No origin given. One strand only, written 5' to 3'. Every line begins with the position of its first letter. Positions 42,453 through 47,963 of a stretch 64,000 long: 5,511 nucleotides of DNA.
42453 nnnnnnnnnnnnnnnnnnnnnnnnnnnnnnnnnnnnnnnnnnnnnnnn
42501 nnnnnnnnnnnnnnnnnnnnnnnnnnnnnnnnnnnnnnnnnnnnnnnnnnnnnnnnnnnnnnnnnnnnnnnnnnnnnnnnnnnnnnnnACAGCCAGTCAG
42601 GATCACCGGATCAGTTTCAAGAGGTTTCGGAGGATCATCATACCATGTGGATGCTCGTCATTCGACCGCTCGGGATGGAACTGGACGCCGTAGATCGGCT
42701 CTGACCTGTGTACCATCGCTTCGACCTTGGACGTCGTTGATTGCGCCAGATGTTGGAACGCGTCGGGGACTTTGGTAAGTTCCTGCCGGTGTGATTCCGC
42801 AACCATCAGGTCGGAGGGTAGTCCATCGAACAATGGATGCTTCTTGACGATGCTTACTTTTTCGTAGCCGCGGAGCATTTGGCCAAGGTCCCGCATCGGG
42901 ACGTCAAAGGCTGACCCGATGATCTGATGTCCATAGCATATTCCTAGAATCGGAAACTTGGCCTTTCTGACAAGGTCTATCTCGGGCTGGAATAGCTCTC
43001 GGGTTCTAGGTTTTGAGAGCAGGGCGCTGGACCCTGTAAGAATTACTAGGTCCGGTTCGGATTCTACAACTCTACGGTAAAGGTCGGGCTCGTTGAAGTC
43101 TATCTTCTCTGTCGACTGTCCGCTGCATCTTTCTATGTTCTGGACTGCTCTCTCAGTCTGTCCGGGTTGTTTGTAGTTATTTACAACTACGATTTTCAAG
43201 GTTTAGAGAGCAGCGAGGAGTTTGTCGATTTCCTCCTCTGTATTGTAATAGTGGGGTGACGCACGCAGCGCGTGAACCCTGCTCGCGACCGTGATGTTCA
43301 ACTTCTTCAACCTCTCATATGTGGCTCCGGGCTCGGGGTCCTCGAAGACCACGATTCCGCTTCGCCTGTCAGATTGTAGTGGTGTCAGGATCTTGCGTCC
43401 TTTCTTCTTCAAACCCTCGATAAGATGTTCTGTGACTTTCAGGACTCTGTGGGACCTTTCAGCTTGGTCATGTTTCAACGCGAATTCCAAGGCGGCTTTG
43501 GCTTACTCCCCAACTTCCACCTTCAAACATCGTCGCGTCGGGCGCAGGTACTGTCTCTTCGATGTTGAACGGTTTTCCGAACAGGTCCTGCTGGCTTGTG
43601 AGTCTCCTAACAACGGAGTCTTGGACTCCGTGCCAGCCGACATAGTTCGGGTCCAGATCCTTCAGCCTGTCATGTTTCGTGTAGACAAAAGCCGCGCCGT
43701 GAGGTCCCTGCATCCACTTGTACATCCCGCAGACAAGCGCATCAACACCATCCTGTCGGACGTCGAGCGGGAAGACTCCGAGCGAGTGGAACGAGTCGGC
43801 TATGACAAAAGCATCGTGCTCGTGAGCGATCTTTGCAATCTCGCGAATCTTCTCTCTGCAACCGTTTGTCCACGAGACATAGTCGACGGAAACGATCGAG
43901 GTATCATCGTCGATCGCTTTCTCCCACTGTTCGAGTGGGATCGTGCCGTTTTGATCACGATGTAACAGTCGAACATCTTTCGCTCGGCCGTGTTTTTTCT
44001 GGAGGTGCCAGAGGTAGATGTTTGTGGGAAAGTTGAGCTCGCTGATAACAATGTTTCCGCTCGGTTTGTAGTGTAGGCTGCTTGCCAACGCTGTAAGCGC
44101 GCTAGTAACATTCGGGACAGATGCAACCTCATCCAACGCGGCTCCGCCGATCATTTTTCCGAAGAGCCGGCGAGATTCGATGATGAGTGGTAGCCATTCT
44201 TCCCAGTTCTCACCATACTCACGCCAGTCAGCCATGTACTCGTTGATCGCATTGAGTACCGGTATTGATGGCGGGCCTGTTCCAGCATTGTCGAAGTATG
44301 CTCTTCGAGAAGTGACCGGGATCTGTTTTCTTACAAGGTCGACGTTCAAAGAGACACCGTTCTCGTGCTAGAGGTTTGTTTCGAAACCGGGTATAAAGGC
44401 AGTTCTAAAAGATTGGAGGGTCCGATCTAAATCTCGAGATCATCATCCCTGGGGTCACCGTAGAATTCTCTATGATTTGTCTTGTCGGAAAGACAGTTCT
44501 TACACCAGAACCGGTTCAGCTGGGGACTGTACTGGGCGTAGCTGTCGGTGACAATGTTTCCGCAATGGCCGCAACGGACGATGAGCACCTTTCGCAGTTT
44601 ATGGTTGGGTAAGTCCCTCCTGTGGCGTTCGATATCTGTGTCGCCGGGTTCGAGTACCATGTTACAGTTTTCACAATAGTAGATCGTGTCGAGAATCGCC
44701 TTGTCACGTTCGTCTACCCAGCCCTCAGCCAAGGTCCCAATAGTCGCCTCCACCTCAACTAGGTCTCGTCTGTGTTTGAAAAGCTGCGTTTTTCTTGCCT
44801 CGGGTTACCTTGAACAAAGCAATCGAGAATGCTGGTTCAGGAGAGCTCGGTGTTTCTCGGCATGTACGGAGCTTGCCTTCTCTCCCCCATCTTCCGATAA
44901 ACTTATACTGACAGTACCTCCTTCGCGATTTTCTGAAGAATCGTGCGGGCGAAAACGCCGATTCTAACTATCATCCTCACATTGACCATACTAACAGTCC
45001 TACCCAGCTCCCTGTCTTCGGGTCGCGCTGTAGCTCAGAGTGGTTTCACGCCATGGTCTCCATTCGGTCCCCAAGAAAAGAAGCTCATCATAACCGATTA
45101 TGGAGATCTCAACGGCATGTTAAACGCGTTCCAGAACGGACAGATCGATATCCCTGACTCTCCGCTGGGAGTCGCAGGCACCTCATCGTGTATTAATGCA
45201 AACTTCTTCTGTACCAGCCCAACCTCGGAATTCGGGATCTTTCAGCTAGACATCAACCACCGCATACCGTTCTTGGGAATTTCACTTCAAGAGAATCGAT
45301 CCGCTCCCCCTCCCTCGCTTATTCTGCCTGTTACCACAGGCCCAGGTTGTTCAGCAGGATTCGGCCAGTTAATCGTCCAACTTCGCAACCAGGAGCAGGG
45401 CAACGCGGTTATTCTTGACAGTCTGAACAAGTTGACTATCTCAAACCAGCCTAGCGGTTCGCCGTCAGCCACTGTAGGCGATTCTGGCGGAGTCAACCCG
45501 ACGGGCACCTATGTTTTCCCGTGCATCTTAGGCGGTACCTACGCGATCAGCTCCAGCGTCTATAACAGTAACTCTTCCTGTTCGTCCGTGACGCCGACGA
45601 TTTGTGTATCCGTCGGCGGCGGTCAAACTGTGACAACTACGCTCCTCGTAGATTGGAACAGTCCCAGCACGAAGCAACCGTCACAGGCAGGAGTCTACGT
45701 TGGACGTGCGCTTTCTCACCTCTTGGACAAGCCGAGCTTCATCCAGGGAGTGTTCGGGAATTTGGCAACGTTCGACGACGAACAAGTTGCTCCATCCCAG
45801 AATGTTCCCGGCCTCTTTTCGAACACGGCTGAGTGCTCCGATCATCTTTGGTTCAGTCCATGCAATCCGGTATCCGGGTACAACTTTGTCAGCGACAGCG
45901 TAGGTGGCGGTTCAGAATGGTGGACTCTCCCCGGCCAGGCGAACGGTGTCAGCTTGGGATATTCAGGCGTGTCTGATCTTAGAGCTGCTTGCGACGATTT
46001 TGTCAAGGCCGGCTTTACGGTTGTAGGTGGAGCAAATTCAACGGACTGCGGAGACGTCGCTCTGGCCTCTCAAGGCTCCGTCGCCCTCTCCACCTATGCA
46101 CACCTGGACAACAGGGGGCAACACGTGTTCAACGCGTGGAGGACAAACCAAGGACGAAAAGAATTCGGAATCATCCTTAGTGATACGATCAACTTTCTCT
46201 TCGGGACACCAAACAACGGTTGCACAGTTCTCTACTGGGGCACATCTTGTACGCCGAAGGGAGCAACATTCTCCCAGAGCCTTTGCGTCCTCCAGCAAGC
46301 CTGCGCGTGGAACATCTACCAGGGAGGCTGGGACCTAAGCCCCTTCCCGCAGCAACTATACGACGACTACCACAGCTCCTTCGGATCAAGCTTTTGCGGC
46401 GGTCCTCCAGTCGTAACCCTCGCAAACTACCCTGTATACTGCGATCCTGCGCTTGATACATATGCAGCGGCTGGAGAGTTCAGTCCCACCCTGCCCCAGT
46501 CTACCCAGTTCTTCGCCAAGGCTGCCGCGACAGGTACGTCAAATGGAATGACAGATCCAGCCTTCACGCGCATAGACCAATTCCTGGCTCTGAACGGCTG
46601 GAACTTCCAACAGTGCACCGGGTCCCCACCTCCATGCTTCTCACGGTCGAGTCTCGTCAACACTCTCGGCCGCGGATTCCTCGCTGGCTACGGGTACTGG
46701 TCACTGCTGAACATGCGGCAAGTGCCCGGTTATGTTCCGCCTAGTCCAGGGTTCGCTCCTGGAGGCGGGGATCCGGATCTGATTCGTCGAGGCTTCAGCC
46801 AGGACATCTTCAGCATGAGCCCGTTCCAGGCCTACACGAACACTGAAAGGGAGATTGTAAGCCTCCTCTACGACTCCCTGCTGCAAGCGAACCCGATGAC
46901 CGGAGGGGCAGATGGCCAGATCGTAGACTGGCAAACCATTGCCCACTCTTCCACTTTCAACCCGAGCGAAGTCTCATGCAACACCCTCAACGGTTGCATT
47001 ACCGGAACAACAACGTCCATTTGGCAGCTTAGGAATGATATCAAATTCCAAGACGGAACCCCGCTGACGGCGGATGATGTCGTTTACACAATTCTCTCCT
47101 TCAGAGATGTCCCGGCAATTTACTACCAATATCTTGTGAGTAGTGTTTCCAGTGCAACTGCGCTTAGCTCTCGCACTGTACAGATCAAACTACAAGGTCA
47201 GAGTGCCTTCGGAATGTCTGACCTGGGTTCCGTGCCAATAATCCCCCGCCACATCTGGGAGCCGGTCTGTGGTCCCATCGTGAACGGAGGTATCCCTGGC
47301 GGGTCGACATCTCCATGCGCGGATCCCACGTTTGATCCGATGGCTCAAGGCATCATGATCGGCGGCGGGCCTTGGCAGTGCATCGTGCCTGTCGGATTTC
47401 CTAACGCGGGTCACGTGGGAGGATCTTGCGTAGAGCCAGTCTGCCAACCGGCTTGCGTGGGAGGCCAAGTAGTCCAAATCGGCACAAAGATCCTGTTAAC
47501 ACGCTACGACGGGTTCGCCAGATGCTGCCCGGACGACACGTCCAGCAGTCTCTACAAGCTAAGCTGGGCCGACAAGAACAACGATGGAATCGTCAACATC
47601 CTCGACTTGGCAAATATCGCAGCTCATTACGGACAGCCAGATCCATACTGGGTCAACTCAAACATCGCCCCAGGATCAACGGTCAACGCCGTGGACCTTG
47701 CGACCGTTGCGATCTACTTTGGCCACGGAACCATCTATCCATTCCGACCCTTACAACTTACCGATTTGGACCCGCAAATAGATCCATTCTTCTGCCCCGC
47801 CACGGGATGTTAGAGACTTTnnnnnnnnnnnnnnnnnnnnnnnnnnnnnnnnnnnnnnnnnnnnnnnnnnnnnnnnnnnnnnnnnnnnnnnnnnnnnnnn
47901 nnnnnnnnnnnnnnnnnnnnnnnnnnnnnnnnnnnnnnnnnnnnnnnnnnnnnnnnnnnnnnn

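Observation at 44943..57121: Tandem array of four giant secreted paralogs with OppA-like and dockerin elements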

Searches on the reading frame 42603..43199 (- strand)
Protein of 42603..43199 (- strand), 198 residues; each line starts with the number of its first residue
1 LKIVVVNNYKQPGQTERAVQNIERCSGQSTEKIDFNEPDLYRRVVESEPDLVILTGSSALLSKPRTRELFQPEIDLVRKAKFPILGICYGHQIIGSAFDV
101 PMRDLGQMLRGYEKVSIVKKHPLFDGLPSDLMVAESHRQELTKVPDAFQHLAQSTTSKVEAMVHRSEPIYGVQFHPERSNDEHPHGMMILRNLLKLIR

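Call 10: search_protein_families(library=pfam, proteins=[window:42603-43199:-], max_evalue=0.001)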
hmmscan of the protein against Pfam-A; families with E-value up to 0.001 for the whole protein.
window:42603-43199:- (198 aa): 3 families
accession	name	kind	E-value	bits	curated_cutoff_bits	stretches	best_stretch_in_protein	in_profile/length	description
PF00117.34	GATase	-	6.5e-26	91.6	22.8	1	21-192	12-185/190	Glutamine amidotransferase class-I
PF07722.19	Peptidase_C26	-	1.9e-11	44.6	20.5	1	78-177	102-219/219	Peptidase C26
PF07685.20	GATase_3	-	0.00031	20.8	27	1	41-102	38-96/196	CobB/CobQ-like glutamine amidotransferase domain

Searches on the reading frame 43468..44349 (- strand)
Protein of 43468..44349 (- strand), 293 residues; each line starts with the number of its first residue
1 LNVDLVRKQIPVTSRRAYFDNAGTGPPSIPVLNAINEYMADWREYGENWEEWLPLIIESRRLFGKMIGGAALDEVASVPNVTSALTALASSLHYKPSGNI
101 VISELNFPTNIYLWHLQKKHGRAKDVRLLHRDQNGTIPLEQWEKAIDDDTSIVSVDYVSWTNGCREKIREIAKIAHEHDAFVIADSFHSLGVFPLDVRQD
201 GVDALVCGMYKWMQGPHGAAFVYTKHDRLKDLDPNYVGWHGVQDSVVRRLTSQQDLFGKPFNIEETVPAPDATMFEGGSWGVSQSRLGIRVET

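Call 10: search_protein_families(library=pfam, proteins=[window:43468-44349:-], max_evalue=0.001)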
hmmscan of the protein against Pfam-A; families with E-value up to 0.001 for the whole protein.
window:43468-44349:- (293 aa): 1 family
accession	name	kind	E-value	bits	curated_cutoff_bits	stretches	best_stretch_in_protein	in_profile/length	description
PF00266.25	Aminotran_5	-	1.1e-30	107.3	21.5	1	18-246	2-235/371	Aminotransferase class-V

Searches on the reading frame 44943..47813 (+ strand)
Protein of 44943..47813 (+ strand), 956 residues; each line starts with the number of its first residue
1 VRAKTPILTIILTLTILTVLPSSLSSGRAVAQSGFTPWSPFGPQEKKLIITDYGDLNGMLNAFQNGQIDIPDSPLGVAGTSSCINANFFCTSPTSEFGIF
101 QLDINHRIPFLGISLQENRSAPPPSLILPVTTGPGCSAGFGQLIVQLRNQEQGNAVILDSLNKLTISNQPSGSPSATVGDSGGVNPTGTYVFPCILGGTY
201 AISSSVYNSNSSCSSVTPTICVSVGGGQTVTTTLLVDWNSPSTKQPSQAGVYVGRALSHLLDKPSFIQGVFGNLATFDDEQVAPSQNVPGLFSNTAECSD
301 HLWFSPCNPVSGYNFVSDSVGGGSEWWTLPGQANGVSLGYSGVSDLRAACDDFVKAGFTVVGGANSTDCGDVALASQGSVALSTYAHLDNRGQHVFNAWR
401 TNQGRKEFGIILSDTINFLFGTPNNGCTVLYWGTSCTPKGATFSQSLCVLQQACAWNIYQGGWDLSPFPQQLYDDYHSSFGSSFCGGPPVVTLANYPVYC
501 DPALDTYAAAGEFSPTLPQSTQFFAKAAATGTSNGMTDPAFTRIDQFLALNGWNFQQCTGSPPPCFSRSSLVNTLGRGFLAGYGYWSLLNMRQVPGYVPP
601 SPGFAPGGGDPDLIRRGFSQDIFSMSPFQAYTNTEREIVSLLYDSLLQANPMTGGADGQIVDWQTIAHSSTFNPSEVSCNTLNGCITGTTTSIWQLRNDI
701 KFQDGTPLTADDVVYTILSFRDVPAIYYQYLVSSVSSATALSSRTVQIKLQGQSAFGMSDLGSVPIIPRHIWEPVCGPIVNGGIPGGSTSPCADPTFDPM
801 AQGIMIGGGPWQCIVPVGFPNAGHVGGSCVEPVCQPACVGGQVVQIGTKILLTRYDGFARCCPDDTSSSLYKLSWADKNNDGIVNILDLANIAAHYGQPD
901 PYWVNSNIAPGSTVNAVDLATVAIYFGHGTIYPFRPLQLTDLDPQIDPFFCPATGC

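Call 4: search_protein_families(library=pfam, proteins=[window:44943-47813:+], max_evalue=1)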
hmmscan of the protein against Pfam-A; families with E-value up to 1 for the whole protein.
window:44943-47813:+ (956 aa): 1 family
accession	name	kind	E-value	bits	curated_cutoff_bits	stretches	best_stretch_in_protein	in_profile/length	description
PF00496.27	SBP_bac_5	-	7.9e-13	48.7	32.4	1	689-770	16-100/368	Bacterial extracellular solute-binding proteins, family 5 Middle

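Call 5: search_protein_families(library=ncbifam, proteins=[window:44943-47813:+], max_evalue=1)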
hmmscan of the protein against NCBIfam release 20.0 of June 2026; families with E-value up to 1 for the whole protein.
window:44943-47813:+ (956 aa): 4 families
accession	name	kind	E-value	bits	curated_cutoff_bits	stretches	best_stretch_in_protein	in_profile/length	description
TIGR02294.1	nickel_nikA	equivalog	0.053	12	393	1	693-753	66-127/501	nickel ABC transporter substrate-binding protein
NF011684.0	PRK15104.1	equivalog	0.13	11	947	1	693-718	99-124/543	oligopeptide ABC transporter substrate-binding protein OppA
NF045467.1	Opp4A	equivalog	0.16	10.2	650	1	692-728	95-133/556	oligopeptide ABC transporter substrate-binding protein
NF047575.1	opine_bind_CntA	exception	0.23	10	800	1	692-752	94-155/535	staphylopine-dependent metal ABC transporter substrate-binding lipoprotein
